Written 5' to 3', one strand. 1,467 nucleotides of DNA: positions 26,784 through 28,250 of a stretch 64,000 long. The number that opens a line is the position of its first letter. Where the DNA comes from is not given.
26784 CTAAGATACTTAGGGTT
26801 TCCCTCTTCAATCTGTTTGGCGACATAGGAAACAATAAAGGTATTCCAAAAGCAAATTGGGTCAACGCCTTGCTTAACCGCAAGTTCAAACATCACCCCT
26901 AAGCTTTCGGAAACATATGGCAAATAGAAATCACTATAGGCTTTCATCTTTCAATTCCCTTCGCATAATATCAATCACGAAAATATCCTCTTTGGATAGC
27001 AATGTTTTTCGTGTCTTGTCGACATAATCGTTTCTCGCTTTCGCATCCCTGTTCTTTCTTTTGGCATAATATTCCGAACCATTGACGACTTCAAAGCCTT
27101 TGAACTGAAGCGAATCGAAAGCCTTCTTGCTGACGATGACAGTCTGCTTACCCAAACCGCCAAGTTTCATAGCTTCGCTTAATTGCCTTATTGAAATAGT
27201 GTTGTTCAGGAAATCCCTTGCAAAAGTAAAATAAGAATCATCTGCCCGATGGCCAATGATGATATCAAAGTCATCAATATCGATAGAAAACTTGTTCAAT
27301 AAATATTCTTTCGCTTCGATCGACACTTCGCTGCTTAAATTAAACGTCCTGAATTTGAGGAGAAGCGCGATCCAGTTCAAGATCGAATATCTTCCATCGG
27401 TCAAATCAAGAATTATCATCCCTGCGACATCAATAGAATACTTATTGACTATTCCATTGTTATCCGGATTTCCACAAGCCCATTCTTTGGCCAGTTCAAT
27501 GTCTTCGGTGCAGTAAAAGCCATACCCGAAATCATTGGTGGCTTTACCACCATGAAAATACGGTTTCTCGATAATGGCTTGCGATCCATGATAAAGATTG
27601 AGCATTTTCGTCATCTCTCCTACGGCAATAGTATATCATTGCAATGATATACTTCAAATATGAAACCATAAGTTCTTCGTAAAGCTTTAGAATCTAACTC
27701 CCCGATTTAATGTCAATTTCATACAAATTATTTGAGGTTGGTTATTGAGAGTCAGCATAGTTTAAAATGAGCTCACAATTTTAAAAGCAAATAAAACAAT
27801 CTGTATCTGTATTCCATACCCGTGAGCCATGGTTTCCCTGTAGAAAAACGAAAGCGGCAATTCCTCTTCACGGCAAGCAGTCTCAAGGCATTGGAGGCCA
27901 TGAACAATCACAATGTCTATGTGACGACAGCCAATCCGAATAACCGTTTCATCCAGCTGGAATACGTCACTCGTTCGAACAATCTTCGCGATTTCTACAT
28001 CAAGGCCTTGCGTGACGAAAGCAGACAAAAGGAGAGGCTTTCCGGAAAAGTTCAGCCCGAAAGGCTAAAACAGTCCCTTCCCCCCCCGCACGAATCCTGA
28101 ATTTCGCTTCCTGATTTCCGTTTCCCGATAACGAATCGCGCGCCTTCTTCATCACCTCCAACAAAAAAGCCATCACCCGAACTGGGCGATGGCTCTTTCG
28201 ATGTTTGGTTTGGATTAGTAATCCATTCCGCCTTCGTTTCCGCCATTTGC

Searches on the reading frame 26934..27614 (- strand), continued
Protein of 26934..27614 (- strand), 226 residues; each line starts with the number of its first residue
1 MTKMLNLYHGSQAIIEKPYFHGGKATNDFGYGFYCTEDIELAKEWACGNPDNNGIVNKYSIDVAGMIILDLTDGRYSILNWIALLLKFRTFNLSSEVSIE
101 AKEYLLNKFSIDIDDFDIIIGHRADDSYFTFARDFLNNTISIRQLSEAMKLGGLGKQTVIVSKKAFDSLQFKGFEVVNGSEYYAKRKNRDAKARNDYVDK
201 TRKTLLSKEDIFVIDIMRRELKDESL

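Call 55: get_annotated_region(hit=H9, flank=2500)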
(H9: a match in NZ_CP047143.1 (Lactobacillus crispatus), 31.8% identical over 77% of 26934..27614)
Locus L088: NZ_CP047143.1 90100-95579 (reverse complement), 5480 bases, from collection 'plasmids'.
description: Lactobacillus crispatus strain C25 plasmid unnamed, complete sequence
organism: Lactobacillus crispatus (NCBI taxid 47770)
taxonomy: Bacteria; Bacillota; Bacilli; Lactobacillales; Lactobacillaceae; Lactobacillus; Lactobacillus crispatus
host: -; source: Gallus gallus,Isolated and purified from a mixed microbial population.; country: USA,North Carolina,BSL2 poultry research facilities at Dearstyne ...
typing (MOB-suite, as given by PLSDB): non-mobilizable
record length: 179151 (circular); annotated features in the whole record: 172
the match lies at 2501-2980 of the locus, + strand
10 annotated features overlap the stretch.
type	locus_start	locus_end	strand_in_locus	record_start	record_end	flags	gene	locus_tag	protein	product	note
CDS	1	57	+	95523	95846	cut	-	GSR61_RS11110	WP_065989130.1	hypothetical protein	-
CDS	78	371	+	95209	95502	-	-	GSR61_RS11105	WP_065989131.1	hypothetical protein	-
CDS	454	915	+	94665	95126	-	-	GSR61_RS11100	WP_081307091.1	hypothetical protein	-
CDS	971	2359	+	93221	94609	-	-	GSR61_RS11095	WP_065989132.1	hypothetical protein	-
CDS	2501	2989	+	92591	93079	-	-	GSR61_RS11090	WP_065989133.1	DUF3990 domain-containing protein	-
CDS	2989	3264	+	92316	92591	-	-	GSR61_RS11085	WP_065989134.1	hypothetical protein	-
CDS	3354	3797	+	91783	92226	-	-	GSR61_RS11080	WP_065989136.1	hypothetical protein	-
CDS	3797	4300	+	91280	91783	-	-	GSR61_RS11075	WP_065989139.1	hypothetical protein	-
CDS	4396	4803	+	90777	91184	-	-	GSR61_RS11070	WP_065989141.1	hypothetical protein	-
CDS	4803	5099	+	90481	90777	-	-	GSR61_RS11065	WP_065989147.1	hypothetical protein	-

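Call 58: get_annotated_region(hit=H1, flank=3300)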
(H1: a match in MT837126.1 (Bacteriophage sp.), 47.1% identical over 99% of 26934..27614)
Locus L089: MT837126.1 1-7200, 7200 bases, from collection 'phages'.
description: UNVERIFIED: Bacteriophage sp. clone scaffold_3960 genomic sequence.
organism: Bacteriophage sp. (NCBI taxid 38018)
taxonomy: Viruses
host: -; source: human fecal samples; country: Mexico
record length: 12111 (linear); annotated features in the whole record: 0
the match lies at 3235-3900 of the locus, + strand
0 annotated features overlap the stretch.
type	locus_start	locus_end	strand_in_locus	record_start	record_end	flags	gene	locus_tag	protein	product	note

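Call 59: get_annotated_region(hit=H2, flank=2500)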
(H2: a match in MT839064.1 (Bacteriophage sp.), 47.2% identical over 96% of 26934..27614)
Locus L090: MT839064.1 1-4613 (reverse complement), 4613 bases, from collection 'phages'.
description: UNVERIFIED: Bacteriophage sp. clone scaffold_9563 genomic sequence.
organism: Bacteriophage sp. (NCBI taxid 38018)
taxonomy: Viruses
host: -; source: human fecal samples; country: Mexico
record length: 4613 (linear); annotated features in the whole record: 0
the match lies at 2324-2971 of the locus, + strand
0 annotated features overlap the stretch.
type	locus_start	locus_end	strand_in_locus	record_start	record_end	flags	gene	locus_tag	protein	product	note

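Call 60: get_annotated_region(hit=H6, flank=2500)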
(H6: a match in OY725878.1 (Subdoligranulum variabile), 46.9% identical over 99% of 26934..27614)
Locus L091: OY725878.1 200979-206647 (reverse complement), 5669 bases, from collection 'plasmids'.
description: Subdoligranulum variabile strain Subdoligranulum variabile TSDC17.2-1.1 genome assembly, plasmid: 44
organism: Subdoligranulum variabile (NCBI taxid 214851)
taxonomy: Bacteria; Bacillota; Clostridia; Eubacteriales; Oscillospiraceae; Subdoligranulum; Subdoligranulum variabile
host: -; source: -; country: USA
typing (MOB-suite, as given by PLSDB): non-mobilizable
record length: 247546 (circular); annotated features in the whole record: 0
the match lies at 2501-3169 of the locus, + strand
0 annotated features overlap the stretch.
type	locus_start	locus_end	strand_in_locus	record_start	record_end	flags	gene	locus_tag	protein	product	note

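Call 68: get_annotated_region(hit=H8, flank=2500)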
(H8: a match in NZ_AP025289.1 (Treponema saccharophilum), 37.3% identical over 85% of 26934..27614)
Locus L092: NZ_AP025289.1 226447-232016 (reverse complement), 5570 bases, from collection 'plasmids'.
description: Treponema saccharophilum strain JCM 32279 plasmid pTS1, complete sequence
organism: Treponema saccharophilum (NCBI taxid 165)
taxonomy: Bacteria; Spirochaetota; Spirochaetia; Spirochaetales; Treponemataceae; Treponema; Treponema saccharophilum
host: -; source: -; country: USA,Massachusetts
typing (MOB-suite, as given by PLSDB): non-mobilizable
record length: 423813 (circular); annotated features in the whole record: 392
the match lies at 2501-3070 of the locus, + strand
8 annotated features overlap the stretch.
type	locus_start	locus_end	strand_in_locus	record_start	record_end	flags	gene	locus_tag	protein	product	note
CDS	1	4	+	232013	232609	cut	-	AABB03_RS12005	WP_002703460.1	2'-5' RNA ligase family protein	-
CDS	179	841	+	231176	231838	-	-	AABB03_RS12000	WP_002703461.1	leucine-rich repeat domain-containing protein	-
CDS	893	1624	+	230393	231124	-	-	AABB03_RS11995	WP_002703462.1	leucine-rich repeat domain-containing protein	-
CDS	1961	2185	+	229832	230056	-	-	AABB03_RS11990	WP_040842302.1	type III toxin-antitoxin system ToxN/AbiQ family toxin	-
CDS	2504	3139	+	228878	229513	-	-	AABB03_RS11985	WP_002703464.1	DUF3990 domain-containing protein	-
CDS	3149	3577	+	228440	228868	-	-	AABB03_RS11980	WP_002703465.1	hypothetical protein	-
CDS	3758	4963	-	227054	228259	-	-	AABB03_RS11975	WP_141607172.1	hypothetical protein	-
CDS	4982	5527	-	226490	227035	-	-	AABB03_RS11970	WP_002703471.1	HEPN family nuclease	-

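Call 69: get_annotated_region(hit=H3, flank=2500)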
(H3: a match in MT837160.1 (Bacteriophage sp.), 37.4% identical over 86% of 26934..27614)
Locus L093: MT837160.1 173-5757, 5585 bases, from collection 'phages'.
description: UNVERIFIED: Bacteriophage sp. clone scaffold_4054 genomic sequence.
organism: Bacteriophage sp. (NCBI taxid 38018)
taxonomy: Viruses
host: -; source: human fecal samples; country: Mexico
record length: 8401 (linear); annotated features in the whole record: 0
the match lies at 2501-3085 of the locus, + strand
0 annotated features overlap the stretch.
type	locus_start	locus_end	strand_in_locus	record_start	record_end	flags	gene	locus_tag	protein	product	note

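Call 78: search_protein_representatives(alignment_id=A1)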
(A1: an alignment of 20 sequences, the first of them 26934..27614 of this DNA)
Query: 20 sequences, 227 profile positions. Proteins with E-value up to 0.001 (for the whole library): 2657; up to 1e-10: 1385; up to 1e-30: 477. The best 150 are listed.
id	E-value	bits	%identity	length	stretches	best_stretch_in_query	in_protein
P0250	1.5e-86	305.8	-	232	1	1-225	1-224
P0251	1.1e-84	299.8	-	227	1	1-226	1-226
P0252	2.3e-75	269.2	-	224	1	4-223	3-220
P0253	9.1e-75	267.3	-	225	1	4-226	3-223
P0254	4.9e-74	264.9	-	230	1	4-226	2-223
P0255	1.2e-73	263.6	-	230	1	2-226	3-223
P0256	2.7e-73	262.5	-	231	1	5-226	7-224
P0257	7.3e-72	257.8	-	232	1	1-224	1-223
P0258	8.6e-72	257.6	-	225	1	6-224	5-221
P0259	1.4e-70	253.6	-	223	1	4-225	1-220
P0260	6.8e-70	251.4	-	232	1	1-225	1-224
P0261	8.4e-70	251.1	-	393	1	3-225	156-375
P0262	1.4e-67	243.8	-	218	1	5-220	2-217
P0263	1.6e-66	240.3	-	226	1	1-226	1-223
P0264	2.4e-66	239.7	-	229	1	6-224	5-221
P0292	3.0e-59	216.5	-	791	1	4-215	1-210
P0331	2.0e-53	197.5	-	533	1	3-224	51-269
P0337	1.2e-52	194.9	-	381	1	3-225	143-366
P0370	2.2e-49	184.2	-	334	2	2-219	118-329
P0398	4.9e-46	173.3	-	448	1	5-202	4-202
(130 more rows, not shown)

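Call 80: search_solved_structures(query=A3, max_evalue=10, show_alignments=2)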
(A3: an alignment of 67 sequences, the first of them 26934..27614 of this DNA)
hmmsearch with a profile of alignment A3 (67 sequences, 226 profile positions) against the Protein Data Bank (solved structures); distinct sequences matched with E-value up to 10: 1.
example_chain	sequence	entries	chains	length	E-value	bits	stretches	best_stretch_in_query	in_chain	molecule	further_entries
6qlc_A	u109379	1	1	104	1.4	11.5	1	78-143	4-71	ssDNA binding RNA Polymerase cofactor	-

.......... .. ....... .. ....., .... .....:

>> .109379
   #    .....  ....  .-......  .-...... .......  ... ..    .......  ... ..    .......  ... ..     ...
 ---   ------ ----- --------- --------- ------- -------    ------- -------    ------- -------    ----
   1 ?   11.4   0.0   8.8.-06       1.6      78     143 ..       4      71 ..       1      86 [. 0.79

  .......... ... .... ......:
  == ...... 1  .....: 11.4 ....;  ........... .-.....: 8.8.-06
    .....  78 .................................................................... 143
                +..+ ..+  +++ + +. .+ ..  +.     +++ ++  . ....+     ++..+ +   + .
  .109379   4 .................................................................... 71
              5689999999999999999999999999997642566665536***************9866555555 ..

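Call 81: search_protein_families(library=pfam, proteins=[P0292, P0331, P0261, P0398, P0337, P0370], max_evalue=0.001)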
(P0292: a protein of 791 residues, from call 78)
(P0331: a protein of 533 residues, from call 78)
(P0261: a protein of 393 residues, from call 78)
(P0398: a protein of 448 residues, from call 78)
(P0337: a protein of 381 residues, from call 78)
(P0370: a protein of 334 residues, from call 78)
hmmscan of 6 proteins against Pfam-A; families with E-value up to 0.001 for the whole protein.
P0292 (791 aa): 1 family
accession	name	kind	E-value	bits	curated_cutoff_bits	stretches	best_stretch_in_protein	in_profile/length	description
PF13151.12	DUF3990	-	1e-37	129.6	32.2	1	1-166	1-152/152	Protein of unknown function (DUF3990)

P0331 (533 aa): 3 families
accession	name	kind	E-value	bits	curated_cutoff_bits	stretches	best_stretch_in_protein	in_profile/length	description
PF13151.12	DUF3990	-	1.7e-40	138.6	32.2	1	52-217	1-152/152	Protein of unknown function (DUF3990)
PF01381.28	HTH_3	-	4.3e-05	23.9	23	1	468-503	1-36/55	Helix-turn-helix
PF12844.13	HTH_19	-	0.00036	20.8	30.2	0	465-503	1-39/64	Helix-turn-helix domain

P0261 (393 aa): 1 family
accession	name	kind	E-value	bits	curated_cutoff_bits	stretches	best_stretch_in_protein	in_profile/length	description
PF13151.12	DUF3990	-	3.2e-40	137.7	32.2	1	158-322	2-152/152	Protein of unknown function (DUF3990)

P0398 (448 aa): 5 families
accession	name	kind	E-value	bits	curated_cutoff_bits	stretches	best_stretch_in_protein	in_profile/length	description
PF13151.12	DUF3990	-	4.4e-32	111.3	32.2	1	4-169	2-151/152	Protein of unknown function (DUF3990)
PF01381.28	HTH_3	-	3.9e-09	36.9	23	1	390-447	1-55/55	Helix-turn-helix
PF13560.12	HTH_31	-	9.7e-07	29.4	27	1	390-442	6-56/64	Helix-turn-helix domain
PF13443.12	HTH_26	-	1.8e-05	25.3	22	1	390-448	2-58/63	Cro/C1-type HTH DNA-binding domain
PF20432.4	Xre-like-HTH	-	4e-05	24.3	25.8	1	387-438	12-63/63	Antitoxin Xre-like helix-turn-helix domain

P0337 (381 aa): 5 families
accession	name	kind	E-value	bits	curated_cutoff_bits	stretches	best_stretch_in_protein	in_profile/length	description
PF13151.12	DUF3990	-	1.7e-38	132.1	32.2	1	145-309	2-152/152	Protein of unknown function (DUF3990)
PF01381.28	HTH_3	-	3.5e-13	49.8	23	1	12-62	3-53/55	Helix-turn-helix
PF13560.12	HTH_31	-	1.5e-09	38.5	27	1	9-65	5-62/64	Helix-turn-helix domain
PF13443.12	HTH_26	-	0.00058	20.5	22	0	15-60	7-53/63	Cro/C1-type HTH DNA-binding domain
PF13744.12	HTH_37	-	0.00093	19.4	27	0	3-62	16-76/80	Helix-turn-helix domain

P0370 (334 aa): 1 family
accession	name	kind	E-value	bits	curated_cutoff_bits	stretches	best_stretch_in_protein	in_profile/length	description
PF13151.12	DUF3990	-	2.3e-38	131.7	32.2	1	120-286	1-152/152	Protein of unknown function (DUF3990)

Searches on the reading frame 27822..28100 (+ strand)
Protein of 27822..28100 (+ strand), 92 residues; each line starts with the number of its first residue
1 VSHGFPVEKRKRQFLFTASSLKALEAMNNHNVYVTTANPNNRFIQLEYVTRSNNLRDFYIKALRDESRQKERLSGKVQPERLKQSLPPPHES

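Call 6: search_protein_families(library=pfam, proteins=[window:27822-28100:+], max_evalue=0.1)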
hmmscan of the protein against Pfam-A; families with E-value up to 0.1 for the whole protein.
window:27822-28100:+ (92 aa): 1 family
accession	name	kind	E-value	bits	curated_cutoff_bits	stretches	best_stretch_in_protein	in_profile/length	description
PF13434.12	Lys_Orn_oxgnase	-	0.057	13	21.3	1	34-69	60-95/339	L-lysine 6-monooxygenase/L-ornithine 5-monooxygenase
